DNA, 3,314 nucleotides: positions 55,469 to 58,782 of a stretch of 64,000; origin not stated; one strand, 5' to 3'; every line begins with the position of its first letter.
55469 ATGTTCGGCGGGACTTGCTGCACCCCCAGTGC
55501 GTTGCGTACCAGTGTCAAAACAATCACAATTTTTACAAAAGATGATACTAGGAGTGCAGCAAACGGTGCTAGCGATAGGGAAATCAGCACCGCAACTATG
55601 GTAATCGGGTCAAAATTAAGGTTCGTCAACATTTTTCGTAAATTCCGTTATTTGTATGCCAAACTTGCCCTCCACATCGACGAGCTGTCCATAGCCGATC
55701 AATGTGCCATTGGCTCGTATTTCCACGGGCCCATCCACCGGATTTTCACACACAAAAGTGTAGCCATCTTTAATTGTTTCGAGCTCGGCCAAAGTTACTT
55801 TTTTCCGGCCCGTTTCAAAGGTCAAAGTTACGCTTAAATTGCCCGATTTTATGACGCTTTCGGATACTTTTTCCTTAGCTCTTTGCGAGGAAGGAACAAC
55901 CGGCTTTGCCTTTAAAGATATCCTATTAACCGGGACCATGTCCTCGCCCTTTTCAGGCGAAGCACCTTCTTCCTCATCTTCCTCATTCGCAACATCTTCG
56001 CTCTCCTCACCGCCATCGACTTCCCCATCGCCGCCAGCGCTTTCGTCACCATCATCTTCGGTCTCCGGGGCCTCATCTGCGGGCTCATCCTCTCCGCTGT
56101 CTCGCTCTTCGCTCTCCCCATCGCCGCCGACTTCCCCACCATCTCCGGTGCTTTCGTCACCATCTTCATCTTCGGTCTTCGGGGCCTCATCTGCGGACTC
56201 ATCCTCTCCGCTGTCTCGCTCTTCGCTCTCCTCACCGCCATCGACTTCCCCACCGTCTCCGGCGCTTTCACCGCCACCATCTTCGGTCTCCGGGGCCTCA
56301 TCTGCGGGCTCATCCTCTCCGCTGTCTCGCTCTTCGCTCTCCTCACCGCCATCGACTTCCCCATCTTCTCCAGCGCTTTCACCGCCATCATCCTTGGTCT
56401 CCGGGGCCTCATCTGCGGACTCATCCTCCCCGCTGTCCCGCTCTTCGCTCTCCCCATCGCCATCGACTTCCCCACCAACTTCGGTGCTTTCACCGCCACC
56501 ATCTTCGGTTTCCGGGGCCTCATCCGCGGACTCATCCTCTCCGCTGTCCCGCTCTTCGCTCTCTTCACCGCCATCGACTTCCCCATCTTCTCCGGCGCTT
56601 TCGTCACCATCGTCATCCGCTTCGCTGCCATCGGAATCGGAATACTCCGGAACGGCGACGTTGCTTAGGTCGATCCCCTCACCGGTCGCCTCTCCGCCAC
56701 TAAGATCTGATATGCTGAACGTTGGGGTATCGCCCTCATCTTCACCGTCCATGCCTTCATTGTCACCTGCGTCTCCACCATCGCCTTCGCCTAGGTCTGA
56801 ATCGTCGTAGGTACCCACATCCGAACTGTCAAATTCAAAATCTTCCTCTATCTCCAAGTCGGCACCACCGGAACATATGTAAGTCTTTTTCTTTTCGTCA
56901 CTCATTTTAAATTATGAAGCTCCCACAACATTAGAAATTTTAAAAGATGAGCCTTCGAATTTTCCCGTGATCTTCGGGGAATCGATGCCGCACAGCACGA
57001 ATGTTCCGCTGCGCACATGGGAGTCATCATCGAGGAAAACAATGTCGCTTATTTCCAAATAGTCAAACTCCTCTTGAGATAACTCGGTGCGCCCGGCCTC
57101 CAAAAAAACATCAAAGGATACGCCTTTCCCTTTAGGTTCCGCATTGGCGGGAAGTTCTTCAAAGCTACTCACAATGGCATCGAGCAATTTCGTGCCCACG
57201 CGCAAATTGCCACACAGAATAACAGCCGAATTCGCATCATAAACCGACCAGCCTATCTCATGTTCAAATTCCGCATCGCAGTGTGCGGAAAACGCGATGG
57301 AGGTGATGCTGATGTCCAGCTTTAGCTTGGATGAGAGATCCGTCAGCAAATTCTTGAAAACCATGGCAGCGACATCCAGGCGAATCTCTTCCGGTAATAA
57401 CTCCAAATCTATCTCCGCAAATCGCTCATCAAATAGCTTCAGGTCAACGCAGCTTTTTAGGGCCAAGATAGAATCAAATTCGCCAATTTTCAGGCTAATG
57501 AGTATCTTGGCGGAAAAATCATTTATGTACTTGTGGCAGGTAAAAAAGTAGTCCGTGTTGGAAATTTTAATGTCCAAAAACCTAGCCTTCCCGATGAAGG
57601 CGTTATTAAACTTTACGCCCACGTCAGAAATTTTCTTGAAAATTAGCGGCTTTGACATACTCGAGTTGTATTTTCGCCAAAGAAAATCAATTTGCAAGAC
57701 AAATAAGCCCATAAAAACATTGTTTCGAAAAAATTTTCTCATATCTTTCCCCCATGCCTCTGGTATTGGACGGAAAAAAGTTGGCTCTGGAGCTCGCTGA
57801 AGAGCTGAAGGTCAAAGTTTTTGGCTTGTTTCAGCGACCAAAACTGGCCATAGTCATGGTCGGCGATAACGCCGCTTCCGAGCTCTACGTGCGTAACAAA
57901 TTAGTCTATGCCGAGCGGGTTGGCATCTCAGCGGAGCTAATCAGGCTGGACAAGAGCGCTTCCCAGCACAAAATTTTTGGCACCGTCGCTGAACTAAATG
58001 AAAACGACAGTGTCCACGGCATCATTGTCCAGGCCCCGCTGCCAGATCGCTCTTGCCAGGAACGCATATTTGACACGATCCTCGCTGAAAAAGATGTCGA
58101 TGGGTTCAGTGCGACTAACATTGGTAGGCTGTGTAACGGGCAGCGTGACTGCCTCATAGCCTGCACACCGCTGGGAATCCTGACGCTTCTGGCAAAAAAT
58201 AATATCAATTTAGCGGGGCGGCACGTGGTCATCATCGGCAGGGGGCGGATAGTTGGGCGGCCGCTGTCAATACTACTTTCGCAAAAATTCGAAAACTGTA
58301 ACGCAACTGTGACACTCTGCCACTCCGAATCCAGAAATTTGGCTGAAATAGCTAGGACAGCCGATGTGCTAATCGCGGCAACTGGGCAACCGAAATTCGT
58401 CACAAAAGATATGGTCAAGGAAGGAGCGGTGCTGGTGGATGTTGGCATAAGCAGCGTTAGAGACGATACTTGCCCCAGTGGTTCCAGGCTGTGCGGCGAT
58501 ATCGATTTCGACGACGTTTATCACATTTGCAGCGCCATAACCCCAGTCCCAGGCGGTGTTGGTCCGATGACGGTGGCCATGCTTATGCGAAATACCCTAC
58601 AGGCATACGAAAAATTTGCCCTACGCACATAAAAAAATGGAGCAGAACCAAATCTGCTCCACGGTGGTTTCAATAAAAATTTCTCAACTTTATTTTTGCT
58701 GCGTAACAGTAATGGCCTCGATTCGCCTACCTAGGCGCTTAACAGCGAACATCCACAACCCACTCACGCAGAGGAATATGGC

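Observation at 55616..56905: SctQ-C/FliN-type protein carrying a ~330-aa hyperacidic tandem-repeat extension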

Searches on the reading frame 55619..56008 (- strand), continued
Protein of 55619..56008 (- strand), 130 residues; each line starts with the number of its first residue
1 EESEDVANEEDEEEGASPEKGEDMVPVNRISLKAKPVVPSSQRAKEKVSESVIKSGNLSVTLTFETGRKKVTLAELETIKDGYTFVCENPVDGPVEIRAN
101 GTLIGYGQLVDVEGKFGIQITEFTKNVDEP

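Call 63: list_cluster_members(proteins=[P0102, P0120, P0033, P0042, P0019, P0024, P0029, P0020, P0022, P0032])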
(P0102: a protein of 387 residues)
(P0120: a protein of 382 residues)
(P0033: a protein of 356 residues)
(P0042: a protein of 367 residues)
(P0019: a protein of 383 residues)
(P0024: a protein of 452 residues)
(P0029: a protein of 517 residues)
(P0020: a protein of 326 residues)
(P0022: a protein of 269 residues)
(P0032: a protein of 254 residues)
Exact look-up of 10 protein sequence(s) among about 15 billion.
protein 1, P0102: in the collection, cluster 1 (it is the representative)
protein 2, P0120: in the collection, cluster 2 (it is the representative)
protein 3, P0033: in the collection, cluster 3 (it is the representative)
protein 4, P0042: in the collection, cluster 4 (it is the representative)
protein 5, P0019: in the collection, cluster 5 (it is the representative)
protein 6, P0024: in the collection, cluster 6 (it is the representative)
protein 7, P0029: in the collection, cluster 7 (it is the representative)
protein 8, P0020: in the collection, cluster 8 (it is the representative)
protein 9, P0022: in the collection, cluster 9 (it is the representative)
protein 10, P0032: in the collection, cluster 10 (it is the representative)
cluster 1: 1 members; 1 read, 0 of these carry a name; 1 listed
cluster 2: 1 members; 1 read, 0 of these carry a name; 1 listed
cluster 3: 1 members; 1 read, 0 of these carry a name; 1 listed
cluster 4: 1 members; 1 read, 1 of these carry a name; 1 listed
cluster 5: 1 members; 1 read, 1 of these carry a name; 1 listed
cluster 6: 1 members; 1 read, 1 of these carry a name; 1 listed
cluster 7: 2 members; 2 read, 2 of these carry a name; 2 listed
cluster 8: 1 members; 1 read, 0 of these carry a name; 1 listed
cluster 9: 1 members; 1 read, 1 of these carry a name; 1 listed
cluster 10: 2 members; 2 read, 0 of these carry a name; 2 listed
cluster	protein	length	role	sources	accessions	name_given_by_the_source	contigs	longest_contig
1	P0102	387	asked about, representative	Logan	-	-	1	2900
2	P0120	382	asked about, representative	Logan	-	-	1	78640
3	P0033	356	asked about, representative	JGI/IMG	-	-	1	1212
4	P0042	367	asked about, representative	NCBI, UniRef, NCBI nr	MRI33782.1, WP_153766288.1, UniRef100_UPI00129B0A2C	YscQ/HrcQ family type III secretion apparatus protein [Endozoicomonas sp. OPT23] | type III secretion system cytoplasmic ring protein SctQ n=1 Tax=Endozoicomonas sp. OPT23 ... | type III secretion system cytoplasmic ring protein SctQ [Endozoicomonas sp. OPT23]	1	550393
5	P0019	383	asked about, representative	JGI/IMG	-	flagellar motor switch/type III secretory pathway protein FliN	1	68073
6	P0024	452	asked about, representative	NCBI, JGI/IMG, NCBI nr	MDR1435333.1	MAG: FliM/FliN family flagellar motor switch protein [Puniceicoccales bacterium] | flagellar motor switch/type III secretory pathway protein FliN | FliM/FliN family flagellar motor switch protein [Puniceicoccales bacterium]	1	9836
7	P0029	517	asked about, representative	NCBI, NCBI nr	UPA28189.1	MAG: FliM/FliN family flagellar motor switch protein [Verrucomicrobiota bacterium]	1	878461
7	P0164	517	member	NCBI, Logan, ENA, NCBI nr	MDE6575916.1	MAG: FliM/FliN family flagellar motor switch protein [Opitutales bacterium] | FliM/FliN family flagellar motor switch protein [Opitutales bacterium]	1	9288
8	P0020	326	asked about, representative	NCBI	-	-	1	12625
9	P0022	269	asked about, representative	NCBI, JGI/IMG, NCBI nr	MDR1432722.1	MAG: FliM/FliN family flagellar motor switch protein [Puniceicoccales bacterium] | flagellar motor switch/type III secretory pathway protein FliN | FliM/FliN family flagellar motor switch protein [Puniceicoccales bacterium]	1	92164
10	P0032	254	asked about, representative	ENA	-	-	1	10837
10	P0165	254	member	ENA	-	-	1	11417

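Call 69: search_protein_families(library=pfam, proteins=[P0111, P0033, P0084, P0120, P0042, P0034, P0023, P0029, P0005, P0015], max_evalue=0.01)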
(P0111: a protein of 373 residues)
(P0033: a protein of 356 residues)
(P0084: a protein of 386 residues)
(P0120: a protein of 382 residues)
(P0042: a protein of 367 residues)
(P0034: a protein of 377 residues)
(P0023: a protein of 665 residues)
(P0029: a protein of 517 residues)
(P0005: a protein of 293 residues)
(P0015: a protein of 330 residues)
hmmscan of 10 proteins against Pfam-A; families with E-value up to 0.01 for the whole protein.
P0111 (373 aa): 1 family
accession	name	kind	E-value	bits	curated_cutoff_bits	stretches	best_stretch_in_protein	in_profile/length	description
PF01052.25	FliMN_C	-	1.2e-19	70.4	23.8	1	301-369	3-71/73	Type III flagellar switch regulator (C-ring) FliN C-term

P0033 (356 aa): 1 family
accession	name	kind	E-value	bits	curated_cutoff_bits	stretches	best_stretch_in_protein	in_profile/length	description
PF01052.25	FliMN_C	-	2.4e-17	63.1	23.8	1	286-354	3-71/73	Type III flagellar switch regulator (C-ring) FliN C-term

P0084 (386 aa): 1 family
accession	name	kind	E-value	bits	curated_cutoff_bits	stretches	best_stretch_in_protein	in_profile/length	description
PF01052.25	FliMN_C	-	4.2e-19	68.7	23.8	1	314-381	3-70/73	Type III flagellar switch regulator (C-ring) FliN C-term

P0120 (382 aa): 1 family
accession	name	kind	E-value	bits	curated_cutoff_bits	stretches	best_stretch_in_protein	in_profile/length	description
PF01052.25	FliMN_C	-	1.1e-19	70.5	23.8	1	311-378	3-70/73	Type III flagellar switch regulator (C-ring) FliN C-term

P0042 (367 aa): 1 family
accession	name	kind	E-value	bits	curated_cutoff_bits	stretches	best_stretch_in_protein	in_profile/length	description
PF01052.25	FliMN_C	-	8.4e-20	70.9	23.8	1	296-364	3-71/73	Type III flagellar switch regulator (C-ring) FliN C-term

P0034 (377 aa): 1 family
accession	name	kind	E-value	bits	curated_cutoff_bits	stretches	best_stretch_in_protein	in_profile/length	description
PF01052.25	FliMN_C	-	3e-24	85.2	23.8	2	299-368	2-71/73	Type III flagellar switch regulator (C-ring) FliN C-term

P0023 (665 aa): 1 family
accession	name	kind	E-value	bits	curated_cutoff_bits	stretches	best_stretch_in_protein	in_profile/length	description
PF01052.25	FliMN_C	-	1.3e-13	51.1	23.8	1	594-662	3-71/73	Type III flagellar switch regulator (C-ring) FliN C-term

P0029 (517 aa): 1 family
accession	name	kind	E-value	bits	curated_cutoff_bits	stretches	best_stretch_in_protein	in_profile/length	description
PF01052.25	FliMN_C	-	2.5e-15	56.6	23.8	1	446-514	3-71/73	Type III flagellar switch regulator (C-ring) FliN C-term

P0005 (293 aa): 1 family
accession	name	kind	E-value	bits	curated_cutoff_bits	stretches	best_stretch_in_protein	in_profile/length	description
PF01052.25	FliMN_C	-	9e-13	48.4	23.8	1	223-290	5-72/73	Type III flagellar switch regulator (C-ring) FliN C-term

P0015 (330 aa): 1 family
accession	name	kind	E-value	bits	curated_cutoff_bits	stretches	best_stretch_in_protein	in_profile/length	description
PF01052.25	FliMN_C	-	9.6e-14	51.5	23.8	1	263-330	5-72/73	Type III flagellar switch regulator (C-ring) FliN C-term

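Call 73: find_homologous_proteins(query=P0111, max_evalue=0.001)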
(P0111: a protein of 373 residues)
Query P0111 (373 aa): 4 proteins with E <= 0.001 among 8000 candidates.
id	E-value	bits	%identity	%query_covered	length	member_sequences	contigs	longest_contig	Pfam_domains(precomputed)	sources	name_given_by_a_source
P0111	2.9e-241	818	100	100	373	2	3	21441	PF01052.26,PF28396.1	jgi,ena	-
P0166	2.4e-45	173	29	98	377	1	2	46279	PF01052.26,PF28396.1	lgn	-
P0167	2.0e-7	49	35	32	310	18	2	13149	PF01052.26,PF28396.1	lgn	-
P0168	8.2e-5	40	23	51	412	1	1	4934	PF01052.26,PF28396.1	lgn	-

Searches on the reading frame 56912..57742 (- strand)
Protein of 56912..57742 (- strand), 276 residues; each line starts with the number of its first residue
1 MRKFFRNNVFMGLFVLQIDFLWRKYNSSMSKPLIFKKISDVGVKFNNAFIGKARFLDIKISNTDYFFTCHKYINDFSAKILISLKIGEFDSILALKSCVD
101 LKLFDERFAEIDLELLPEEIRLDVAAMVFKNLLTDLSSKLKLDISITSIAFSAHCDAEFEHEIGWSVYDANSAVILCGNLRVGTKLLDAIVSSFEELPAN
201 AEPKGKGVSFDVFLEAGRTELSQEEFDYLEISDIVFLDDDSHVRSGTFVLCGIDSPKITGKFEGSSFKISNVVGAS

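Call 5: search_protein_families(library=pfam, proteins=[window:56912-57742:-], max_evalue=0.01)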
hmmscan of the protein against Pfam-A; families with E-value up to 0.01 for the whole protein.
window:56912-57742:- (276 aa): 0 families

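Call 6: search_protein_families(library=ncbifam, proteins=[window:56912-57742:-], max_evalue=0.01)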
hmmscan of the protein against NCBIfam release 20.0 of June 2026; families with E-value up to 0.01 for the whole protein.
window:56912-57742:- (276 aa): 1 family
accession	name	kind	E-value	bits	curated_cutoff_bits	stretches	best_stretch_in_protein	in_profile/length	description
TIGR02551.1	SpaO_YscQ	equivalog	0.0083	16.1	100.8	1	194-250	123-179/300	type III secretion system cytoplasmic ring protein SctQ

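Call 48: find_homologous_proteins(query=window:56915-57658:-, max_evalue=0.001)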
Query seq(248 aa) (248 aa): 11 proteins with E <= 0.001 among 593 candidates.
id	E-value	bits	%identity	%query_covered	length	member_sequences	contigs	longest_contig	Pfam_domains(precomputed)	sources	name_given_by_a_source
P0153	1.7e-155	533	100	100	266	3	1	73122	-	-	-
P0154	9.4e-105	367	67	100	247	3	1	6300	-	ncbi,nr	ncbi:MAG: hypothetical protein LBS87_01650 [Puniceicoccales bacterium]|nr:hypothetical protein [Puni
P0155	3.4e-103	362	67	100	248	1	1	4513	-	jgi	jgi:hypothetical protein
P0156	3.6e-103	362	66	100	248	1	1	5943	-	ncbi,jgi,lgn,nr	ncbi:MAG: hypothetical protein LBF94_02815 [Puniceicoccales bacterium]|jgi:hypothetical protein|nr:h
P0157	8.2e-103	361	66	100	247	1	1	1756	-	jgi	jgi:hypothetical protein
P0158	1.2e-102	361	67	100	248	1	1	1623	-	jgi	jgi:hypothetical protein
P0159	3.4e-95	336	62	100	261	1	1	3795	-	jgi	jgi:hypothetical protein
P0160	1.6e-94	334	64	99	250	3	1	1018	-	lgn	-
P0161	6.1e-94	332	64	99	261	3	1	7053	-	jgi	jgi:hypothetical protein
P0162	2.5e-75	271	56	93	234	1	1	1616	-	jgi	jgi:hypothetical protein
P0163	1.2e-60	223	67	65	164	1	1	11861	-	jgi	jgi:hypothetical protein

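Call 52: find_encoding_contigs(protein=P0156, flank=6000, max_places=2)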
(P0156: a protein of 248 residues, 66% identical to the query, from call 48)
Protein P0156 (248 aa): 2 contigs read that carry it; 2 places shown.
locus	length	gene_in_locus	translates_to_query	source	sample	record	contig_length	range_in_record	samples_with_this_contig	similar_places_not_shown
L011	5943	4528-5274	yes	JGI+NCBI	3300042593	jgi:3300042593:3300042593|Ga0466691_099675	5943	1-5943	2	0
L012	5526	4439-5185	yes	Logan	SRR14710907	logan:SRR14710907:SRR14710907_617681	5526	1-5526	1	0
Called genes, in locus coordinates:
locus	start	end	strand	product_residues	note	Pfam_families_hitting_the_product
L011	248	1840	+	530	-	PF06418:CTP_synth_N, PF00117:GATase, PF07722:Peptidase_C26 (weak)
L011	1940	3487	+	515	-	PF03219:TLC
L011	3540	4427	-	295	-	PF00763:THF_DHG_CYH, PF02882:THF_DHG_CYH_C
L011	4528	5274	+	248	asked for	-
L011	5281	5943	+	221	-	?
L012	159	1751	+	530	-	PF06418:CTP_synth_N, PF00117:GATase, PF07722:Peptidase_C26 (weak)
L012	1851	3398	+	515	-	PF03219:TLC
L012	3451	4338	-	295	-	PF00763:THF_DHG_CYH, PF02882:THF_DHG_CYH_C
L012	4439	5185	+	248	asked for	-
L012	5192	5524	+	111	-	?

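Call 54: find_encoding_contigs(protein=P0154, flank=6000, max_places=2)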
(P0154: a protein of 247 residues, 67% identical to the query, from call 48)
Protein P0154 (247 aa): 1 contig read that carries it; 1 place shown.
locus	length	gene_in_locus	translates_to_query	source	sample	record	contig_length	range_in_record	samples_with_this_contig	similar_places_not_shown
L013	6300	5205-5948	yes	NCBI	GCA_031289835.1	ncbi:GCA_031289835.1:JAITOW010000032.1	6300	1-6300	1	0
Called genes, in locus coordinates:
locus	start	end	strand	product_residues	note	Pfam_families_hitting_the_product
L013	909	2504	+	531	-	PF06418:CTP_synth_N, PF00117:GATase, PF07722:Peptidase_C26 (weak)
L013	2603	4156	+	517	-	PF03219:TLC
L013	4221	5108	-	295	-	PF00763:THF_DHG_CYH, PF02882:THF_DHG_CYH_C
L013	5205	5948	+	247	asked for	-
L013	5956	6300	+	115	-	?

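Call 55: find_encoding_contigs(protein=P0161, flank=6000, max_places=2)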
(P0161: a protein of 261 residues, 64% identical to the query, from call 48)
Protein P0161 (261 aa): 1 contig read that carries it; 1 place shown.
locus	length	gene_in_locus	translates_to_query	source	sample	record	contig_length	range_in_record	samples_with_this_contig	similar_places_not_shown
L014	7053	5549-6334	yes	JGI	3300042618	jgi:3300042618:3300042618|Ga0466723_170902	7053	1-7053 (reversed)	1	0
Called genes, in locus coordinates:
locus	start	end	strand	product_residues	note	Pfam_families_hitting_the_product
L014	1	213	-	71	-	?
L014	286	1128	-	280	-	PF17930:LpxI_N, PF06230:LpxI_C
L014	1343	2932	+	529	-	PF06418:CTP_synth_N, PF00117:GATase, PF07722:Peptidase_C26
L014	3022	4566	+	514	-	PF03219:TLC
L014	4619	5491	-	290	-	PF00763:THF_DHG_CYH, PF02882:THF_DHG_CYH_C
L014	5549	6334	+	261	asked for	-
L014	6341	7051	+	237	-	?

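Call 62: search_solved_structures(query=A2, max_evalue=1)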
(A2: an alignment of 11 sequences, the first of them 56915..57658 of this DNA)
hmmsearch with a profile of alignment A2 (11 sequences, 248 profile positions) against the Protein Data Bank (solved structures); distinct sequences matched with E-value up to 1: 0.

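Call 66: predict_structure(alignment_id=A2)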
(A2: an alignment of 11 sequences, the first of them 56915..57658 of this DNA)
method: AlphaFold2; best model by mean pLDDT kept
length: 248 residues; sequences in the alignment: 11
mean_pLDDT: 44.6   pTM: 0.43
mean pLDDT of the five models: 44.6, 40.4, 40.0, 33.0, 29.7
residues with pLDDT >= 90: 0; 70-90: 16; 50-70: 62; < 50: 170
segments of 3 or more residues with pLDDT < 50: 1-30, 35-48, 125-248
pLDDT, mean of each block of 10 residues (from residue 1): 28 22 35 48 47 58 56 66 69 73 66 61 51 44 43 37 38 28 27 36 28 38 39 39 38
secondary structure, 60 per line:
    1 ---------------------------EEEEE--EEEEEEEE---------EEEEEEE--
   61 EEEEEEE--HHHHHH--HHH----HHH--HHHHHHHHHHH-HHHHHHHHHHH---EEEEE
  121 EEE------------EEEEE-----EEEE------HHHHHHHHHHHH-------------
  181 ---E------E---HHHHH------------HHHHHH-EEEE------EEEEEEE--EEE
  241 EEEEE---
elements in order: E28-32 E35-42 E52-58 E61-67 H70-75 H90-100 H102-112 E116-123 E136-140 E146-149 H156-167 H195-199 H212-217 E219-222 E229-235 E238-245

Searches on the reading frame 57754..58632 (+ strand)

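Call 5: search_protein_families(library=pfam, proteins=[window:57754-58632:+], max_evalue=0.01)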
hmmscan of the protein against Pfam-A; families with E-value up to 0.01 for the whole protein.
window:57754-58632:+ (292 aa): 4 families
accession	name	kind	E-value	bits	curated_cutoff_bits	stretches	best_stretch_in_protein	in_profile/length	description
PF02882.25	THF_DHG_CYH_C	-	5.9e-65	217.9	27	1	120-287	2-158/160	Tetrahydrofolate dehydrogenase/cyclohydrolase, NAD(P)-binding domain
PF00763.28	THF_DHG_CYH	-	1.6e-30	106.2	32.8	1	5-116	1-115/115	Tetrahydrofolate dehydrogenase/cyclohydrolase, catalytic domain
PF01262.27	AlaDh_PNT_C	-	1.7e-05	24.8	23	1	177-285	65-182/214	Alanine dehydrogenase/PNT, C-terminal domain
PF02423.21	OCD_Mu_crystall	-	0.0079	15.6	24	0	184-233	179-227/314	Ornithine cyclodeaminase/mu-crystallin family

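Call 6: search_protein_families(library=ncbifam, proteins=[window:57754-58632:+], max_evalue=0.01)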
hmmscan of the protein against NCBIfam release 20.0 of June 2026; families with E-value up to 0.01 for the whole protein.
window:57754-58632:+ (292 aa): 30 families (the best 25 are shown)
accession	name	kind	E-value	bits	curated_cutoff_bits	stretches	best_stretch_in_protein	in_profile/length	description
NF010771.0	PRK14174.1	equivalog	6.8e-97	324.2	530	1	3-288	2-292/295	bifunctional 5,10-methylene-tetrahydrofolate dehydrogenase/ 5,10-methylene-tetrahydrofolate cyclohydrolase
NF010781.0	PRK14184.1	equivalog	4.9e-91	304.8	438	1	3-287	2-282/286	bifunctional 5,10-methylene-tetrahydrofolate dehydrogenase/ 5,10-methylene-tetrahydrofolate cyclohydrolase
NF010785.0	PRK14188.1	subfamily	4.9e-90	301.5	396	1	4-287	5-288/297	bifunctional methylenetetrahydrofolate dehydrogenase/methenyltetrahydrofolate cyclohydrolase FolD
NF010783.0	PRK14186.1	equivalog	8.8e-90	300.8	333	1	1-287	1-284/297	bifunctional methylenetetrahydrofolate dehydrogenase/methenyltetrahydrofolate cyclohydrolase FolD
NF010782.0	PRK14185.1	equivalog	1.9e-88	296.6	507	1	5-287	4-289/293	bifunctional methylenetetrahydrofolate dehydrogenase/methenyltetrahydrofolate cyclohydrolase FolD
NF010778.0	PRK14181.1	equivalog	4e-88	295.6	503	1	4-289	2-286/287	bifunctional methylenetetrahydrofolate dehydrogenase/methenyltetrahydrofolate cyclohydrolase FolD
NF010786.0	PRK14189.1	subfamily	6.4e-88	294.5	421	1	4-289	5-282/285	bifunctional methylenetetrahydrofolate dehydrogenase/methenyltetrahydrofolate cyclohydrolase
NF010784.0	PRK14187.1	equivalog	1.2e-87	293.8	486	1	3-284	4-283/300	bifunctional methylenetetrahydrofolate dehydrogenase/methenyltetrahydrofolate cyclohydrolase FolD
NF010787.0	PRK14191.1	equivalog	6.8e-87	291.2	423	1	4-287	3-279/285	bifunctional methylenetetrahydrofolate dehydrogenase/methenyltetrahydrofolate cyclohydrolase FolD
NF010776.0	PRK14179.1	equivalog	8.1e-87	290.9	445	1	3-287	3-280/284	bifunctional methylenetetrahydrofolate dehydrogenase/methenyltetrahydrofolate cyclohydrolase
NF010764.0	PRK14167.1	subfamily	5.1e-85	285.3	477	1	4-284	4-285/297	bifunctional 5,10-methylene-tetrahydrofolate dehydrogenase/ 5,10-methylene-tetrahydrofolate cyclohydrolase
NF010766.0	PRK14169.1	equivalog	9.7e-85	284.4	450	1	4-283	4-275/283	bifunctional methylenetetrahydrofolate dehydrogenase/methenyltetrahydrofolate cyclohydrolase FolD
NF010775.0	PRK14178.1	equivalog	2.6e-84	282.7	465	1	4-285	2-271/279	bifunctional methylenetetrahydrofolate dehydrogenase/methenyltetrahydrofolate cyclohydrolase FolD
NF010770.0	PRK14173.1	equivalog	3.7e-83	279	411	1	4-286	5-279/287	bifunctional 5,10-methylene-tetrahydrofolate dehydrogenase/ 5,10-methylene-tetrahydrofolate cyclohydrolase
NF008058.0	PRK10792.1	equivalog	1.3e-82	277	355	1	4-288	5-282/285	bifunctional methylenetetrahydrofolate dehydrogenase/methenyltetrahydrofolate cyclohydrolase FolD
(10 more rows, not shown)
